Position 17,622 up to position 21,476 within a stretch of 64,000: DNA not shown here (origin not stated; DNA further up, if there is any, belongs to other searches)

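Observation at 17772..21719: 1184-aa zinc-ribbon / class-III cyclase / STAND-ATPase / TPR protein adjacent to a superinfection-immunity (Imm) family gene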

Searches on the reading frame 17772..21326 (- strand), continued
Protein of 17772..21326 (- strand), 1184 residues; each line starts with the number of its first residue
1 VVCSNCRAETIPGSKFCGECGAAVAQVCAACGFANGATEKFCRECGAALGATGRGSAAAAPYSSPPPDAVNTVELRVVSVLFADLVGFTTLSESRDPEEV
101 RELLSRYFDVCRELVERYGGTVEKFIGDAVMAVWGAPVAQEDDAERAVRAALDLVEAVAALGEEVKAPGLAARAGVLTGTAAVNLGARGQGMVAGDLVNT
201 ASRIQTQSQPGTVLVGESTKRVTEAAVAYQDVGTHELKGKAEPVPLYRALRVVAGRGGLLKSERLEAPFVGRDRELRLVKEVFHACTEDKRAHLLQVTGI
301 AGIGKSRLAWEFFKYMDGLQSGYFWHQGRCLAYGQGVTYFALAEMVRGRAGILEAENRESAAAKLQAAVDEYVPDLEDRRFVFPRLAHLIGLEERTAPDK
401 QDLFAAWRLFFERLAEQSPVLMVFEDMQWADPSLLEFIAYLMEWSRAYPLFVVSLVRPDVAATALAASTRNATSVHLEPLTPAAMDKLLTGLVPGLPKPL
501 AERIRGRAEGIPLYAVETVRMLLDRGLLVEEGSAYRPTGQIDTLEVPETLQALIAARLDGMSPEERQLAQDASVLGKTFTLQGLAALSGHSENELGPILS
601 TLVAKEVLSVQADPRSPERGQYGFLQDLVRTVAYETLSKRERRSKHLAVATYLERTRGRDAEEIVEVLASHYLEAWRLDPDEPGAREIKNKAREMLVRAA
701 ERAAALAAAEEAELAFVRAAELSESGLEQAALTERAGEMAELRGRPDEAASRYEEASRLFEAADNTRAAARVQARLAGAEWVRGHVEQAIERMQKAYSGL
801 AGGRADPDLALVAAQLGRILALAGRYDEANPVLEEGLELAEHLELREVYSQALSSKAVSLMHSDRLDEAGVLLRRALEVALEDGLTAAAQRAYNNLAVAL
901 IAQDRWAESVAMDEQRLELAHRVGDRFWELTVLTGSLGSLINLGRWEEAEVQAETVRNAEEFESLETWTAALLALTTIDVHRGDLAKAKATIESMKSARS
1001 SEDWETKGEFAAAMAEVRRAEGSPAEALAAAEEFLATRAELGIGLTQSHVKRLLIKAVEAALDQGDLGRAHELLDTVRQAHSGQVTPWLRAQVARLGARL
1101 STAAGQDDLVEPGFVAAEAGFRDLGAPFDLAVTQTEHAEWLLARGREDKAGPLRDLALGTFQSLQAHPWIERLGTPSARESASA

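Call 77: search_dna_similar(query=window:17772-21326:-, collection=phages, mode=protein, max_rows=15)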
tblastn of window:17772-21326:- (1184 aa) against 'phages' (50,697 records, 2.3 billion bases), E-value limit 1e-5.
Records with a match: 9; places in all: 9; records where one place covers at least 80% of the query: 0.
Best place of each record, by identity: <60% 9.
By first word of the organism name: Methylophilales 4; Pelagibacter 2; Acinetobacter 2; Bacteriophage 1.
By host as written in the record: Methylophilales_sp._H5P1 4; - 3; Candidatus Pelagibacter ubique HTCC1062 2.
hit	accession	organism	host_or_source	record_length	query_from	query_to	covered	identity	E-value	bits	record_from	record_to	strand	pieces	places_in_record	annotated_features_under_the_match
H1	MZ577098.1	Methylophilales phage Melnitz-3 EXVC039M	Methylophilales_sp._H5P1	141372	76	283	18%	29.1%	3e-8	65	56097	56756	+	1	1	adenylate/guanylate cyclase catalytic domain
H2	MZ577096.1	Methylophilales phage Melnitz-2 EXVC040M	Methylophilales_sp._H5P1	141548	76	283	18%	29.1%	3e-8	65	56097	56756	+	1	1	adenylate/guanylate cyclase catalytic domain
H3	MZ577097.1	Methylophilales phage Melnitz EXVC044M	Methylophilales_sp._H5P1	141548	76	283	18%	29.1%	3e-8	65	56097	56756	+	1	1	adenylate/guanylate cyclase catalytic domain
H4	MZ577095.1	Methylophilales phage Melnitz-1 EXVC043M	Methylophilales_sp._H5P1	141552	76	283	18%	29.1%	3e-8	65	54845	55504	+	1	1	adenylate/guanylate cyclase catalytic domain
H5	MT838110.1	Bacteriophage sp.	human fecal samples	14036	78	240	14%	34.5%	7e-8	63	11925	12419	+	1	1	record has no annotation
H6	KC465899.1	Pelagibacter phage HTVC008M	Candidatus Pelagibacter ubique HTCC1062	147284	74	248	15%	30.2%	1e-12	79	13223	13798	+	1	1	adenylate/guanylyl cyclase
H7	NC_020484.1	Pelagibacter phage HTVC008M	Candidatus Pelagibacter ubique HTCC1062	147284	74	248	15%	30.2%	1e-12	79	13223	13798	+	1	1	adenylate/guanylyl cyclase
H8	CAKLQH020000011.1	Acinetobacter phage MD-2021a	not known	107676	76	225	13%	32.9%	4e-10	71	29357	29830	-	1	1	cyaA: Adenylate cyclase 1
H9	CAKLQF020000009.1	Acinetobacter phage MD-2021a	not known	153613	76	225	13%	32.9%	4e-10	71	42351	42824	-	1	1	cyaA: Adenylate cyclase 1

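Call 83: search_protein_families(library=padloc, alignment_id=A3, max_evalue=0.00001)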
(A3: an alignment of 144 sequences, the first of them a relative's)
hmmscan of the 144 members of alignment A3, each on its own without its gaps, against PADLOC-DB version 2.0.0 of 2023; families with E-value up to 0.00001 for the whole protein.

A. member 1, L001:3602-4603:+ (334 aa): 0 families

B. families by the number of members that match (of 144 scanned): 12 families
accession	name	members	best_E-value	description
PDLC04135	mad3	3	1.2e-26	mads_3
PDLC04140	mad8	3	1.3e-09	mads_8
PDLC02371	PycTIR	2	3.9e-12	-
PDLC00731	Effector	2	3.4e-11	TIR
PDLC00734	PycC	2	2.3e-09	Pycsar cyclase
PDLC04134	mad2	1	1.1e-25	mads_2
PDLC01438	Csa3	1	3.3e-15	"CAS-I,CAS-II,CAS-III,CAS-IV,CAS-V,CAS-VI; associated_signaling"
PDLC01720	Csa3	1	5.5e-14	Csa3_1_CAS-I-II-III-IV-V-VI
PDLC02980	AriA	1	3e-12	-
PDLC04133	mad1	1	1.7e-10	mads_1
PDLC04899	PDC-S07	1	2.1e-10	-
PDLC00732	Effector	1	1.3e-07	TIR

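Call 85: search_solved_structures(query=L027:9922-11631:+, max_evalue=0.01)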
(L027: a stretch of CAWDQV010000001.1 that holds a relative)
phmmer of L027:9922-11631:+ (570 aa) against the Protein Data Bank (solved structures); distinct sequences matched with E-value up to 0.01: 193 (the best 60 are shown).
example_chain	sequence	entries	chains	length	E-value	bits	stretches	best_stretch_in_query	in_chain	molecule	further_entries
9ya0_MA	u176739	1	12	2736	4e-34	121.5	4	403-532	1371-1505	PCR12, TGME49_219070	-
5dyk_A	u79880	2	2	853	5.9e-22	81.4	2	424-517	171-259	CGMP-dependent protein kinase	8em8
5ezr_A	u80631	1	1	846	6.6e-22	81.2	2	423-513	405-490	cGMP-dependent protein kinase, putative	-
4rz7_A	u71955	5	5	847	6.7e-22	81.2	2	423-513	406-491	cGMP-dependent protein kinase, putative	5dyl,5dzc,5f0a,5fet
9p74_A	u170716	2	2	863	7.3e-22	81.1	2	423-513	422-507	cGMP-dependent protein kinase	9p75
5j3u_A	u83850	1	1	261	1e-19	74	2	422-531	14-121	Protein Kinase A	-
3of1_A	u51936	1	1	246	2e-19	73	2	439-528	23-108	cAMP-dependent protein kinase regulatory subunit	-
6rsx_A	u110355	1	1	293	3.8e-17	65.5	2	425-532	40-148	Regulatory Subunit of Protein Kinase A (cAMP-dependent) from Euglena gracilis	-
5kbf_A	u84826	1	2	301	4.6e-17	65.2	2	443-523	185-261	CAMP-dependent protein kinase regulatory subunit, putative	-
4z07_A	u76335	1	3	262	1e-16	64.1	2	421-524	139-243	cGMP-dependent protein kinase 1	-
7ssb_A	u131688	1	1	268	1.1e-16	63.9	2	422-523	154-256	cGMP-dependent protein kinase 1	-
3shr_A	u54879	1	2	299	1.2e-16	63.8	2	421-525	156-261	cGMP-dependent protein kinase 1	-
5jr7_B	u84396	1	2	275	4.1e-16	62.1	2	444-528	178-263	cAMP-dependent protein kinase type I-alpha regulatory subunit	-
1ne4_A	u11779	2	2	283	4.4e-16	62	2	445-528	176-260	cAMP-dependent protein kinase type I-alpha regulatory chain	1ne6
1rgs_A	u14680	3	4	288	4.7e-16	61.9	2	446-529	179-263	CAMP DEPENDENT PROTEIN KINASE | cAMP-dependent protein kinase type I-alpha regulatory chain | cAMP-dependent protein kinase type I-alpha regulatory subunit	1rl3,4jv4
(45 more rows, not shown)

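Call 86: search_solved_structures(query=L012:4685-5677:+, max_evalue=0.01)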
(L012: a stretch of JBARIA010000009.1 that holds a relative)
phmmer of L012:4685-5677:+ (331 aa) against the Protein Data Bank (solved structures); distinct sequences matched with E-value up to 0.01: 91 (the best 60 are shown).
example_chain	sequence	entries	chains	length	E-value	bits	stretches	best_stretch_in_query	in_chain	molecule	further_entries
5ezr_A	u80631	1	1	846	1.5e-14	57.1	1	235-302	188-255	cGMP-dependent protein kinase, putative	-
4rz7_A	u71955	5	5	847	1.5e-14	57.1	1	235-302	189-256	cGMP-dependent protein kinase, putative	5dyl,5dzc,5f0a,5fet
9p74_A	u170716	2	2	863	1.6e-14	57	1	235-302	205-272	cGMP-dependent protein kinase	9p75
5dyk_A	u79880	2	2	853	2.4e-11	46.5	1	234-302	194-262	CGMP-dependent protein kinase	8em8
5kbf_A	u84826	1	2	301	6.9e-11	45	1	239-307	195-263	CAMP-dependent protein kinase regulatory subunit, putative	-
5jr7_B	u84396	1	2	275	2.3e-10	43.3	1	239-302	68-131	cAMP-dependent protein kinase type I-alpha regulatory subunit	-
1ne4_A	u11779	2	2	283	2.5e-10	43.2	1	239-302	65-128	cAMP-dependent protein kinase type I-alpha regulatory chain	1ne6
1rgs_A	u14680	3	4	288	2.6e-10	43.1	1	239-302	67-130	CAMP DEPENDENT PROTEIN KINASE | cAMP-dependent protein kinase type I-alpha regulatory chain | cAMP-dependent protein kinase type I-alpha regulatory subunit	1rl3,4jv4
3of1_A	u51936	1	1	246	4.9e-10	42.2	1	235-306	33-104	cAMP-dependent protein kinase regulatory subunit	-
4mx3_A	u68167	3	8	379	6.4e-10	41.9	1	239-302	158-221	cAMP-dependent protein kinase type I-alpha regulatory subunit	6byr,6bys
6no7_B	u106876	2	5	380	6.4e-10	41.8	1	239-302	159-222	cAMP-dependent protein kinase type I-alpha regulatory subunit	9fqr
4x6r_B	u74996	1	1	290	6.8e-10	41.8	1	239-302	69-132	cAMP-dependent protein kinase type I-alpha regulatory subunit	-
2qcs_B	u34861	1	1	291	6.9e-10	41.7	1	239-302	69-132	cAMP-dependent protein kinase type I-alpha regulatory subunit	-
9edc_B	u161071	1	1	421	8.7e-10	41.4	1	239-302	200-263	cAMP-dependent protein kinase type I-alpha regulatory subunit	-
7lz4_A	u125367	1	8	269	1.4e-09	40.7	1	239-302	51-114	cAMP-dependent protein kinase type I-alpha regulatory subunit, N-terminally processed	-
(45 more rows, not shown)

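Call 92: fold_search(model_id=the predicted structure, library=viral)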
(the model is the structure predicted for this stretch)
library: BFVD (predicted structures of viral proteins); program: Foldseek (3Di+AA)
matches with E <= 10: 804; with E <= 0.001: 13
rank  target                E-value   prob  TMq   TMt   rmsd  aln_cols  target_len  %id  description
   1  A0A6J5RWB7            8.0e-09  1.00  0.14  0.24  15.7       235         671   27  COG4252 Predicted transmembrane sensor domain [uncultured Caudovirales phage]
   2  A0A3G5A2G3            8.0e-07  1.00  0.13  0.37   3.2       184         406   21  Response regulator [Harvfovirus sp.]
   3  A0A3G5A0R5            4.0e-06  1.00  0.15  0.34   3.1       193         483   16  Guanylate cyclase domain-containing protein [Faunusvirus sp.]
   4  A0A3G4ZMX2            4.0e-06  1.00  0.10  0.14  26.3       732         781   12  RING-type domain-containing protein [Terrestrivirus sp.]
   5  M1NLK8                9.7e-06  1.00  0.18  0.50   8.8       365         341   14  Repeat protein [Moumouvirus goulette]
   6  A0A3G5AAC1            1.3e-05  1.00  0.15  0.32  18.0       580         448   12  UDP-N-acetylglucosamine--peptide N-acetylglucosaminyltransferase SPINDLY [Hyperionvirus sp.]
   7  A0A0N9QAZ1            2.2e-05  1.00  0.20  0.31  20.1       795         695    9  Uncharacterized protein [Chrysochromulina ericina virus CeV-01B]
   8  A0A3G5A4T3            2.7e-05  1.00  0.16  0.26  20.5       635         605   13  RING-type domain-containing protein [Harvfovirus sp.]
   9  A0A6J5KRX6            2.4e-04  1.00  0.12  0.40  16.2       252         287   18  Guanylate cyclase domain-containing protein [uncultured Caudovirales phage]
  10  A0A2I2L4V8            3.3e-04  1.00  0.22  0.45   8.4       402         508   11  Tetratricopeptide repeat protein [Orpheovirus IHUMI-LCC2]
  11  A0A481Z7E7            4.6e-04  1.00  0.14  0.42   8.8       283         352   13  ATPase domain protein [Pithovirus LCPAC104]
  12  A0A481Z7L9            5.0e-04  1.00  0.17  0.30   6.3       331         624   13  Uncharacterized protein [Pithovirus LCPAC104]
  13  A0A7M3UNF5            7.9e-04  1.00  0.14  0.36  15.7       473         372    7  ATPase AAA-type core domain-containing protein [Pyramimonas orientalis virus 01B]
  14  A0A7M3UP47            1.4e-03  1.00  0.11  0.66   4.3       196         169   12  Uncharacterized protein [Pyramimonas orientalis virus]
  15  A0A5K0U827            1.9e-03  1.00  0.11  0.32  17.2       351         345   14  Gamma-soluble NSF attachment protein (Fragment) [Yasminevirus sp. GU-2018]
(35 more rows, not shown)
